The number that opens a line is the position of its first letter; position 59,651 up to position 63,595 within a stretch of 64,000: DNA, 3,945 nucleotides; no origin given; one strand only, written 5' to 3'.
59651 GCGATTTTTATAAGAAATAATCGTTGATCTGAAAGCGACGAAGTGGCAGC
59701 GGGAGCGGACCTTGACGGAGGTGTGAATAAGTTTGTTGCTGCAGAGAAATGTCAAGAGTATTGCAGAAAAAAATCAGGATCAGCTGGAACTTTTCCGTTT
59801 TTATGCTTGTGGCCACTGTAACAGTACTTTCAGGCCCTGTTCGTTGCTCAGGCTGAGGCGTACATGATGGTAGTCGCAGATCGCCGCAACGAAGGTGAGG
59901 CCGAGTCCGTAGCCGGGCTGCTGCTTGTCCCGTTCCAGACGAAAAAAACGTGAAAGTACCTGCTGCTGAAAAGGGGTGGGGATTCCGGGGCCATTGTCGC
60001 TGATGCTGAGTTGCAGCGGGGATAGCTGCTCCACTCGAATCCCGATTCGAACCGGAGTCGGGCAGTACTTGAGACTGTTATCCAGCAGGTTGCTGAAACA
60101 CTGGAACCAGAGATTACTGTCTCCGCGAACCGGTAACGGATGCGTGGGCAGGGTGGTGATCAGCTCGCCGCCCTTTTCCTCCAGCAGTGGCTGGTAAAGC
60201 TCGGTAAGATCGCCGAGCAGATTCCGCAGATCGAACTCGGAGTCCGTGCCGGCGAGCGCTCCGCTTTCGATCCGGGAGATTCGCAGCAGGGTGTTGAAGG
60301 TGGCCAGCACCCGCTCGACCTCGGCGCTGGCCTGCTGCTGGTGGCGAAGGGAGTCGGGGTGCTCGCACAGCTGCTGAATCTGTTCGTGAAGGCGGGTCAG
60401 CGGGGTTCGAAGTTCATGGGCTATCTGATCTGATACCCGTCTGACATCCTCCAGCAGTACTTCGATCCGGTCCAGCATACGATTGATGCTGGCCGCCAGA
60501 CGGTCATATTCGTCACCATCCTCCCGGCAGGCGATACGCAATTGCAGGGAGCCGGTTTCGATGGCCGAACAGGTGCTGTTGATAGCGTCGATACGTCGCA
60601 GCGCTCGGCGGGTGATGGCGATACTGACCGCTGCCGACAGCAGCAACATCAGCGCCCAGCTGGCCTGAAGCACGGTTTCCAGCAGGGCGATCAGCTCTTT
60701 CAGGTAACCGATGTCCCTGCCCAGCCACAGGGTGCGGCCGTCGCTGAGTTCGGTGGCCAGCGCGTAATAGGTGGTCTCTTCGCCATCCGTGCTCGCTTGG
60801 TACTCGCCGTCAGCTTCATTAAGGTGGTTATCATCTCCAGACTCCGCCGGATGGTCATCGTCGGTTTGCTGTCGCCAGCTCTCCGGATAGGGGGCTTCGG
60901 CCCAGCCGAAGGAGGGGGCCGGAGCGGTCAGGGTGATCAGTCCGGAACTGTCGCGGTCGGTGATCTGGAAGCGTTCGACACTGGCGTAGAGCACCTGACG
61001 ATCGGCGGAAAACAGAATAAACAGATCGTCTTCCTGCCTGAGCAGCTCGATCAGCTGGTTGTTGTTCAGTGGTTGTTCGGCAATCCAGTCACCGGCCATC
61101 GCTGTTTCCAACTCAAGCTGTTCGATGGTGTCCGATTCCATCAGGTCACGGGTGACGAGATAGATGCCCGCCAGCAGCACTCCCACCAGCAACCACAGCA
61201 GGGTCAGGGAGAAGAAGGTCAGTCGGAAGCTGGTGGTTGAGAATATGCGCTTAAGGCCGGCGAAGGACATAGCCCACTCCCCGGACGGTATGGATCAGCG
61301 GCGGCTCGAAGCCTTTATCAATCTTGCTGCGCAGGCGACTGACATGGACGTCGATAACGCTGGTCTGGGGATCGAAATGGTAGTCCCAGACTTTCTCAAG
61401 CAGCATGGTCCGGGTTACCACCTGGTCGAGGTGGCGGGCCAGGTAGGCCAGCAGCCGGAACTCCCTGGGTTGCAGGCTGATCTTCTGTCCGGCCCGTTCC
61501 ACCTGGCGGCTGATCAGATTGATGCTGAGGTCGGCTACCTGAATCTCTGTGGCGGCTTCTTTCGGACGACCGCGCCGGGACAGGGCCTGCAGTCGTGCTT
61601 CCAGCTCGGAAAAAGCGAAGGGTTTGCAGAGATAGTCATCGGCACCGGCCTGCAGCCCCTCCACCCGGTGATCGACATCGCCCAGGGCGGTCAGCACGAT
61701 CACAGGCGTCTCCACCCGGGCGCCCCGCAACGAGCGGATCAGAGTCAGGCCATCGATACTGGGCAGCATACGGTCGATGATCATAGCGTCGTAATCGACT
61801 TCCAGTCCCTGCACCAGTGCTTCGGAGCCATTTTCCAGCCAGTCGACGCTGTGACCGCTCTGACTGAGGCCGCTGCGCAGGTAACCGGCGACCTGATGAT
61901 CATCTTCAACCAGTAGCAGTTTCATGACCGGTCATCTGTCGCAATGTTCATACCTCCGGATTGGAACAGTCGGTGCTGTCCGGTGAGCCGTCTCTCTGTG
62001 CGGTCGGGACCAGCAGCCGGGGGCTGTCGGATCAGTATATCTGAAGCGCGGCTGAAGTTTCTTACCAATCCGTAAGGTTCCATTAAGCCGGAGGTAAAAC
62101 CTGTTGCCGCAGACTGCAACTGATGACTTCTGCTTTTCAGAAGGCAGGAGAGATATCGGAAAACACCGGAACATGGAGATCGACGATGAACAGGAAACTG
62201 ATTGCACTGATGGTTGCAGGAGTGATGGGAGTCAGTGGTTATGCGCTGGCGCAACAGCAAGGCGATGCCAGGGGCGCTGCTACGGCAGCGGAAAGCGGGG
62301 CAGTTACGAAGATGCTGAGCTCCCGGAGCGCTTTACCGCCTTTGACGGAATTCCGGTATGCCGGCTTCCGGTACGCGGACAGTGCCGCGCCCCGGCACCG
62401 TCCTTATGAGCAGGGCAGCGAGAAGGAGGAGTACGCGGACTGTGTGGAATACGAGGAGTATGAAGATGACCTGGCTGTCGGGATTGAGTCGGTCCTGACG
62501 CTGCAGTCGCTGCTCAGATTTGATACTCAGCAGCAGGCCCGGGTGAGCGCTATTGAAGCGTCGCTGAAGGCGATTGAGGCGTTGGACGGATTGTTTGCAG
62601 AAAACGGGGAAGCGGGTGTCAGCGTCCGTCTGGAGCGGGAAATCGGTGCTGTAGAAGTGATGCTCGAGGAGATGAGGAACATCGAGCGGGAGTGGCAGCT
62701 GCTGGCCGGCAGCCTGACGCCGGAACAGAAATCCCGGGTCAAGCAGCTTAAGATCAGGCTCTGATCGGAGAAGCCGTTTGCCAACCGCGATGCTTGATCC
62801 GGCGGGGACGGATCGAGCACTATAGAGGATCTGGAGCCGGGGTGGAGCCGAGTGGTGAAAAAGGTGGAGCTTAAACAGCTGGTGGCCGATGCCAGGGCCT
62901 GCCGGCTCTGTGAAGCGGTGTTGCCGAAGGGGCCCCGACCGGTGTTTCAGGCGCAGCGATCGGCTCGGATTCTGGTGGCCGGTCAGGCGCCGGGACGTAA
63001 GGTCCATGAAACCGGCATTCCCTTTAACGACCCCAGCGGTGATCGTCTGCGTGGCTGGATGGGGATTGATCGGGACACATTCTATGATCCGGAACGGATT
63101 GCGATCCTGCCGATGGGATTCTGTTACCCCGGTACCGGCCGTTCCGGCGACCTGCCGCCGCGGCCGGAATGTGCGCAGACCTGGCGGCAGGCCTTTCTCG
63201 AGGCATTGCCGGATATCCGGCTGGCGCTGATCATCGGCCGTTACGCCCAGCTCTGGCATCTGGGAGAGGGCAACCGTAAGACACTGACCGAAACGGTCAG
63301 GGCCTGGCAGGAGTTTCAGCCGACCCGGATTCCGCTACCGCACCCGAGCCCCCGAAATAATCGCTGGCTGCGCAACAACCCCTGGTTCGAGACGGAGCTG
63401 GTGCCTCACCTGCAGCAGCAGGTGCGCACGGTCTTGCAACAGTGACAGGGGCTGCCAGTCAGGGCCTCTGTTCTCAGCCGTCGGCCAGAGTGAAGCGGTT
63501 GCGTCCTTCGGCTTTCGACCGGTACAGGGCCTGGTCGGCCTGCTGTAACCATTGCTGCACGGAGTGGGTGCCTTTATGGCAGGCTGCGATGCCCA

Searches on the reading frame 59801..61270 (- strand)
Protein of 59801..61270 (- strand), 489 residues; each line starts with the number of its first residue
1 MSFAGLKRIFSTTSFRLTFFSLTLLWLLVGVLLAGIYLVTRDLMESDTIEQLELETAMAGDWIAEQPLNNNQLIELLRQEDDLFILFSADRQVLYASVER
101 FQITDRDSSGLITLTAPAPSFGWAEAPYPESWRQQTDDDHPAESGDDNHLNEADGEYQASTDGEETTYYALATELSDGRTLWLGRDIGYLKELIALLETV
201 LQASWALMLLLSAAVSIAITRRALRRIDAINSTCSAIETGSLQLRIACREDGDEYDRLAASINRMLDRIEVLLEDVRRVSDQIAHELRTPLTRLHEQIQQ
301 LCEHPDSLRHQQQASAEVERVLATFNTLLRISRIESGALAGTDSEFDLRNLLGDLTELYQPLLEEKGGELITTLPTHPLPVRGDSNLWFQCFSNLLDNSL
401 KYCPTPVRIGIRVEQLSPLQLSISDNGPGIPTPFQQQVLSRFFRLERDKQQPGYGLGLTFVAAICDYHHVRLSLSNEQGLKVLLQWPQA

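Call 30: search_protein_families(library=pfam, proteins=[window:59801-61270:-], max_evalue=0.001)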
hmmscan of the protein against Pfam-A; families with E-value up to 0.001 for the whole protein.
window:59801-61270:- (489 aa): 3 families
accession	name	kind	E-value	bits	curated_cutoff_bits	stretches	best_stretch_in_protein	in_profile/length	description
PF02518.31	HATPase_c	-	2.9e-17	63.5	26.4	1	383-487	1-108/111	Histidine kinase-, DNA gyrase B-, and HSP90-like ATPase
PF00672.30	HAMP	-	3.4e-09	37.3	25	1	219-270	2-52/53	HAMP domain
PF00512.31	HisKA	-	5.3e-07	30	26.9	1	279-337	5-66/66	His Kinase A (phospho-acceptor) domain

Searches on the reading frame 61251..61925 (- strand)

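Call 79: search_protein_families(library=pfam, proteins=[window:61251-61925:-], max_evalue=0.01)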
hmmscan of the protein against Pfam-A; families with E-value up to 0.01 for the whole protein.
window:61251-61925:- (224 aa): 2 families
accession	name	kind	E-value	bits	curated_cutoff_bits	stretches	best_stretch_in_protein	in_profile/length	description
PF00486.34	Trans_reg_C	-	8.1e-29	100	26.2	1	146-221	1-77/77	Transcriptional regulatory protein, C terminal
PF00072.30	Response_reg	-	2.5e-25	89.2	30.2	1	4-112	2-110/111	Response regulator receiver domain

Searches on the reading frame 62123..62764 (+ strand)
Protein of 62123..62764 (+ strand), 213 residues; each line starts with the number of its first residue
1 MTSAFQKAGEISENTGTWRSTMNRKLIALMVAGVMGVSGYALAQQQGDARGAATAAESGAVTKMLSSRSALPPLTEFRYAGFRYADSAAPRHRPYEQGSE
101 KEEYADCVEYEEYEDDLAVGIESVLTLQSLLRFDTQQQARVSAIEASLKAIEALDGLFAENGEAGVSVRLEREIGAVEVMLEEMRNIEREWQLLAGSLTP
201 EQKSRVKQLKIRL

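Call 79: search_protein_families(library=pfam, proteins=[window:62123-62764:+], max_evalue=0.01)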
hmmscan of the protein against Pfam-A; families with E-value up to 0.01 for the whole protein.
window:62123-62764:+ (213 aa): 1 family
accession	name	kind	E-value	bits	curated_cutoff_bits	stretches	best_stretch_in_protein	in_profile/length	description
PF07813.17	LTXXQ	-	0.0048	18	24.3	1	132-209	25-99/100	LTXXQ motif family protein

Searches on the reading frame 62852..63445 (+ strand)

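Call 79: search_protein_families(library=pfam, proteins=[window:62852-63445:+], max_evalue=0.01)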
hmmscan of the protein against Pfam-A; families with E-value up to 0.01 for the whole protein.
window:62852-63445:+ (197 aa): 1 family
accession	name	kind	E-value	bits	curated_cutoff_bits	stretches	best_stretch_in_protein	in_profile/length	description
PF03167.25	UDG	-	2.8e-23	83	24.3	1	36-188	6-141/141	Uracil DNA glycosylase superfamily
